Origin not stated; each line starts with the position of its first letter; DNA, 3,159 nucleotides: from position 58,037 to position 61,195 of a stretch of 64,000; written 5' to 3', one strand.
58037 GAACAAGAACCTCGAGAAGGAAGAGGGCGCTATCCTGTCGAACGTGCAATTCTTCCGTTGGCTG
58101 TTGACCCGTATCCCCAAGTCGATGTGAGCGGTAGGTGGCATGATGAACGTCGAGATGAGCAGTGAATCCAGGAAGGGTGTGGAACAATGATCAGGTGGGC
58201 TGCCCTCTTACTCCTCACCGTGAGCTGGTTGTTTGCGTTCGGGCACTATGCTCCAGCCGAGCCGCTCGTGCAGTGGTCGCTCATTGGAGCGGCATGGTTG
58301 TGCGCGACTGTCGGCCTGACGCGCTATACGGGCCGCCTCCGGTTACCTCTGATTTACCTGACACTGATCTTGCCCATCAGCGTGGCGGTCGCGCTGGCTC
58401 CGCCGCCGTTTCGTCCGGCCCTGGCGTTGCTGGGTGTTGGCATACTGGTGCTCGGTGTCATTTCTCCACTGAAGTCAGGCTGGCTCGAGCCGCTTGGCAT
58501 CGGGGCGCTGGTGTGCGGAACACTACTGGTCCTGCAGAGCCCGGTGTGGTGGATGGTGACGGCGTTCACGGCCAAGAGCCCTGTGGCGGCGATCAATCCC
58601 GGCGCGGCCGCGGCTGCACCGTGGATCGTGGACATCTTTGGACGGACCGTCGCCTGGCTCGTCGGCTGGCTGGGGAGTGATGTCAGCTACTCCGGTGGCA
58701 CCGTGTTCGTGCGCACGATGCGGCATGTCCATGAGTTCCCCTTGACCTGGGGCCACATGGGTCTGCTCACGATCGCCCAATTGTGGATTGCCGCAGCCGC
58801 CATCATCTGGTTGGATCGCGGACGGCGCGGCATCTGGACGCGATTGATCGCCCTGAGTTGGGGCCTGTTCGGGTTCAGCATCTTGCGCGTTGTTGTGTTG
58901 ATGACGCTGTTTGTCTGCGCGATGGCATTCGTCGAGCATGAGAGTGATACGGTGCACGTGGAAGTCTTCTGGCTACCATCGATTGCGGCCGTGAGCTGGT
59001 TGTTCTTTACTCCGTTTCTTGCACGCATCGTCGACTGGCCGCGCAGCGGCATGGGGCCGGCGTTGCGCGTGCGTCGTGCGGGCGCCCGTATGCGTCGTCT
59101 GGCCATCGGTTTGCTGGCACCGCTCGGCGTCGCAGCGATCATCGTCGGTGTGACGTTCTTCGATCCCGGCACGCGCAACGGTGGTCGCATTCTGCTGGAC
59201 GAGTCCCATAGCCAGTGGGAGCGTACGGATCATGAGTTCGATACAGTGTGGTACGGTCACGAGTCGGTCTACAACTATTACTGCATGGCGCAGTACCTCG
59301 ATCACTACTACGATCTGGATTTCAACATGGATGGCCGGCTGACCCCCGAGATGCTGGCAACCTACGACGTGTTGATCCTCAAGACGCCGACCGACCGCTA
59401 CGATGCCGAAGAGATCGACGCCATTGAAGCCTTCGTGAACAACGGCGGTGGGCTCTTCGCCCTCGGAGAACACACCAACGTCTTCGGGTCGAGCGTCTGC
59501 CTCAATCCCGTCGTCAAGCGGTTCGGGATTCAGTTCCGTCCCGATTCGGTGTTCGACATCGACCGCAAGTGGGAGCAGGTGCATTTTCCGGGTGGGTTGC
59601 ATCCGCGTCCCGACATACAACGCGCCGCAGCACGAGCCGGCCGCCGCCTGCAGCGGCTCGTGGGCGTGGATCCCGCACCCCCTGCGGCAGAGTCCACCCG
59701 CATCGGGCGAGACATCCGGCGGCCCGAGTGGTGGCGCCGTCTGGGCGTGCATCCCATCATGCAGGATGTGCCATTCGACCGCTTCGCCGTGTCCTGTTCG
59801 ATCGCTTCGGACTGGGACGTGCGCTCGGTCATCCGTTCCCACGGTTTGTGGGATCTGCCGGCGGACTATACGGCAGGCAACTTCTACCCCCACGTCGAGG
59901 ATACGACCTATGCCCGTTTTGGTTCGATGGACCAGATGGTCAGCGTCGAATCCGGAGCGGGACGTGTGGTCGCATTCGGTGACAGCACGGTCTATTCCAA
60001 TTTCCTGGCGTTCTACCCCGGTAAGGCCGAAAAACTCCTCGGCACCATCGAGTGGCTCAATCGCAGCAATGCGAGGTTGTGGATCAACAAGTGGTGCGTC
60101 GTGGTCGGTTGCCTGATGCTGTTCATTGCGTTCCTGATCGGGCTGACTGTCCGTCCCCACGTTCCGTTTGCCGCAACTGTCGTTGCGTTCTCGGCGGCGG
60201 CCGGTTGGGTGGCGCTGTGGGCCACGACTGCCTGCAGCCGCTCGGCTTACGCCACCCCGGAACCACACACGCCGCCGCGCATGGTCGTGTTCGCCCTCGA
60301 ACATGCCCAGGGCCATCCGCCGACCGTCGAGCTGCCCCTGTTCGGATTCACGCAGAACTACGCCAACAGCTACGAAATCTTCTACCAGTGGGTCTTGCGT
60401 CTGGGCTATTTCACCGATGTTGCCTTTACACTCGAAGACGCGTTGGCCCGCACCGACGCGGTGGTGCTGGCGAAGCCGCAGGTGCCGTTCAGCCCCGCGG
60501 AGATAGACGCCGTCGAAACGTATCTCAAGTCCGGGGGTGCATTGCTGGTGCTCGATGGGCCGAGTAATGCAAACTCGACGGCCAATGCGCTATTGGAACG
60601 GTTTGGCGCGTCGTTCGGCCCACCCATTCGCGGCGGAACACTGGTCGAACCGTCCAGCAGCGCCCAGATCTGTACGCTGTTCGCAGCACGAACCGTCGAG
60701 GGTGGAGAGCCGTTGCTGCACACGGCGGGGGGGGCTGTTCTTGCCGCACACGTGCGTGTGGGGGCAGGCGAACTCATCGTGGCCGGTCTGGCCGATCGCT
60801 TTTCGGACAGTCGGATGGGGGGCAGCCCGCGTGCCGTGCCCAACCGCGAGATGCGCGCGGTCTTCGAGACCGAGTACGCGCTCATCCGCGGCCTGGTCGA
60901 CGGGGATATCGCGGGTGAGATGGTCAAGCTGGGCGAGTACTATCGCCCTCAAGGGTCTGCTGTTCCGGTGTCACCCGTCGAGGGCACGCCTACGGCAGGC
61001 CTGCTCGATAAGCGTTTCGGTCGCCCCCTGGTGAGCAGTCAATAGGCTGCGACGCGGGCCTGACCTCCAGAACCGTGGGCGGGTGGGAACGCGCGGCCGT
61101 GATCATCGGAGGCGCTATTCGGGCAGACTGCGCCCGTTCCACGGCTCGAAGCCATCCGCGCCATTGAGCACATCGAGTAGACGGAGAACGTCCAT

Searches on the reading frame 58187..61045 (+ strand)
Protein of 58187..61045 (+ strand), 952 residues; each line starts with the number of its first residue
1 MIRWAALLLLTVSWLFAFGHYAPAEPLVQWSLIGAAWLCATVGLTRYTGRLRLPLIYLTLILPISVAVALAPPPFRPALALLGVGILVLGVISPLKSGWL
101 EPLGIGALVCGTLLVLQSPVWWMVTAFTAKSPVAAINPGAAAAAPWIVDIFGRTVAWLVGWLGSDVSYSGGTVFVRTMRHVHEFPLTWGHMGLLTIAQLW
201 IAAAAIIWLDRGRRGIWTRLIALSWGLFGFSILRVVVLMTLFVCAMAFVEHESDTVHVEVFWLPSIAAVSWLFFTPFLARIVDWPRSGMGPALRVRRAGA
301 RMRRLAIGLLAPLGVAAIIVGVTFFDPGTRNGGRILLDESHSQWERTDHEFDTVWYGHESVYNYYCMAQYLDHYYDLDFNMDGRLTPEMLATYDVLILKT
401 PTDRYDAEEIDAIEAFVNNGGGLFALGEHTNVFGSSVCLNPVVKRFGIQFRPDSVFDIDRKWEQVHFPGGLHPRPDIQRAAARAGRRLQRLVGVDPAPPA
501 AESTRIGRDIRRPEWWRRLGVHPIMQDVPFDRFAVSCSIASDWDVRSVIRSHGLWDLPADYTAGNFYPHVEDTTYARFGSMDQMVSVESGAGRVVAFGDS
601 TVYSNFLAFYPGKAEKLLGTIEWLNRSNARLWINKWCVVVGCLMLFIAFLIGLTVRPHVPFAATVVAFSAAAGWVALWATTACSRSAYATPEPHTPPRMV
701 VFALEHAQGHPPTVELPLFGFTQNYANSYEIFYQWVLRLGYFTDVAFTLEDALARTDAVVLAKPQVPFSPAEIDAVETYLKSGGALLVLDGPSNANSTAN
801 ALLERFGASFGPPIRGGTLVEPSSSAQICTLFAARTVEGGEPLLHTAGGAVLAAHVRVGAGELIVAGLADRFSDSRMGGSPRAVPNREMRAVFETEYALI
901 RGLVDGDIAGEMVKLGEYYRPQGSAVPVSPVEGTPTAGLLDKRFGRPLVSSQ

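Call 19: search_protein_families(library=pfam, proteins=[window:58187-61045:+], max_evalue=0.001)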
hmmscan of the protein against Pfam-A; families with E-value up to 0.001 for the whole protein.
window:58187-61045:+ (952 aa): 4 families
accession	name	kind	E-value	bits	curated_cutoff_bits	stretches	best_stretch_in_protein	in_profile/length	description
PF09822.16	ABC_transp_aux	-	4.9e-18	65.8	34.7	2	367-462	21-125/288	ABC-type uncharacterized transport system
PF23355.1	IFT52_GIFT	-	3.6e-13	49.6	27.2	2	371-456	25-109/246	IFT52 GIFT domain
PF14258.12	DUF4350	-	4.4e-08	34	30.4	0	732-809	12-84/181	Domain of unknown function (DUF4350)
PF06283.17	ThuA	-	2.5e-06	28.3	33.4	0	357-425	12-84/209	Trehalose utilisation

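Call 53: search_protein_families(library=ncbifam, proteins=[window:58187-61045:+], max_evalue=0.01)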
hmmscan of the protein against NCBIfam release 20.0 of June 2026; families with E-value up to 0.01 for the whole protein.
window:58187-61045:+ (952 aa): 1 family
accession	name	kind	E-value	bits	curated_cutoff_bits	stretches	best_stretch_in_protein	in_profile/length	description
TIGR03521.1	GldG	equivalog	7.7e-06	24.8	389.85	0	738-794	217-273/552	gliding motility-associated ABC transporter substrate-binding protein GldG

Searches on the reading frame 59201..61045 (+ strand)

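Call 58: search_protein_families(library=pfam, proteins=[window:59201-61045:+], max_evalue=10)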
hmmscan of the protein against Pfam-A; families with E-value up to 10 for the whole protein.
window:59201-61045:+ (614 aa): 10 families
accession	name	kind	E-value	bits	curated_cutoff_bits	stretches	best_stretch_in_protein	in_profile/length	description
PF09822.16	ABC_transp_aux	-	1.1e-18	68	34.7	2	29-124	21-125/288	ABC-type uncharacterized transport system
PF23355.1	IFT52_GIFT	-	1.2e-13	51.2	27.2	2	33-118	25-109/246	IFT52 GIFT domain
PF14258.12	DUF4350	-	9.1e-09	36.3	30.4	2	394-471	12-84/181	Domain of unknown function (DUF4350)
PF06283.17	ThuA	-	8.5e-07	29.9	33.4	2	19-87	12-84/209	Trehalose utilisation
PF13709.12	DUF4159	-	0.00085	19.3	25.9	1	426-457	61-90/202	Domain of unknown function (DUF4159)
PF24157.1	DUF7408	-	0.0026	18.2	27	1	52-89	35-73/174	Domain of unknown function (DUF7408)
PF23090.1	MBTPS1_4th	-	0.0096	15.8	27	1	17-93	36-113/275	MBTPS1, fourth GATase-like domain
PF09960.14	DUF2194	-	0.023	13.5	30.4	1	50-111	80-137/582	Uncharacterised protein conserved in bacteria (DUF2194)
PF20315.3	DUF6611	-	0.19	12.2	27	1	292-345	47-101/168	Family of unknown function (DUF6611)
PF13567.11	DUF4131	-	1.2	9.3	31.6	1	293-343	3-53/165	Domain of unknown function (DUF4131)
